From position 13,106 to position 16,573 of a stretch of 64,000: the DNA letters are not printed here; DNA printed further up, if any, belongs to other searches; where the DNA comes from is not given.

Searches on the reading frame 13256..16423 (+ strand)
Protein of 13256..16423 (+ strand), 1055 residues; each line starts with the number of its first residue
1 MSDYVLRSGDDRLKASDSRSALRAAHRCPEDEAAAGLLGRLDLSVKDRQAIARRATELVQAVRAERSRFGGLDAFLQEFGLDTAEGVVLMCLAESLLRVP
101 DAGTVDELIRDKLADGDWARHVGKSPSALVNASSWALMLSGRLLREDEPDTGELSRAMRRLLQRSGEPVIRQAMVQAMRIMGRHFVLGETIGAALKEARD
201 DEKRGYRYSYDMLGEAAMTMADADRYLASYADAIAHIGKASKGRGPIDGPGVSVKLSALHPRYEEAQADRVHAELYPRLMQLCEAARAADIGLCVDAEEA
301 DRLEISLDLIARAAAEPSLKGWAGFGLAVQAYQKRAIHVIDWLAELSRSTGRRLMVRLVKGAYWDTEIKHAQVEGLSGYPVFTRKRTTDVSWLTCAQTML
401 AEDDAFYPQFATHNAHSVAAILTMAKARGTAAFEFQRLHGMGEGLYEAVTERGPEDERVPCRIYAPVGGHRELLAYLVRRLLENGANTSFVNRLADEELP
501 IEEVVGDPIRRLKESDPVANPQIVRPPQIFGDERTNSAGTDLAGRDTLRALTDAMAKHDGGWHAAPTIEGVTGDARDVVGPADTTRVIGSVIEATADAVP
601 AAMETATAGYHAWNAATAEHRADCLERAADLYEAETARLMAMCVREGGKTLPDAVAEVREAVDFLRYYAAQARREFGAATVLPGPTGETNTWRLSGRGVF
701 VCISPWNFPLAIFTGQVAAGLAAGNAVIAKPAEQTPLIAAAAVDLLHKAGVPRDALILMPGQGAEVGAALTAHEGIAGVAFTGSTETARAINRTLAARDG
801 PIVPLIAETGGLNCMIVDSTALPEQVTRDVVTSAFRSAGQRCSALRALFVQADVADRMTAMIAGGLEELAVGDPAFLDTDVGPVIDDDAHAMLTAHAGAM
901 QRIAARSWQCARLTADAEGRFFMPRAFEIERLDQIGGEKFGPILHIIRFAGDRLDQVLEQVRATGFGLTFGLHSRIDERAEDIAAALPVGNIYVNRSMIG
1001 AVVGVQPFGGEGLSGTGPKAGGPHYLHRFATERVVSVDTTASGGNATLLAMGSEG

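Call 27: search_protein_families(library=pfam, proteins=[window:13256-16423:+], max_evalue=0.001)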
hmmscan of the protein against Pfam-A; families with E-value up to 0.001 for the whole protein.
window:13256-16423:+ (1055 aa): 4 families
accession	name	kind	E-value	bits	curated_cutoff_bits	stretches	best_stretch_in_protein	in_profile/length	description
PF01619.24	Pro_dh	-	2.3e-105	352.5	27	1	194-493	1-278/278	Proline dehydrogenase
PF00171.27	Aldedh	-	2.3e-103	346.7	23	1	576-1033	9-459/461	Aldehyde dehydrogenase family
PF14850.11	Pro_dh-DNA_bdg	-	8.4e-44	149.1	27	1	72-185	2-112/112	DNA-binding domain of Proline dehydrogenase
PF18327.6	PRODH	-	5.2e-09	36.7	26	1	16-63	1-48/48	Proline utilization A proline dehydrogenase N-terminal domain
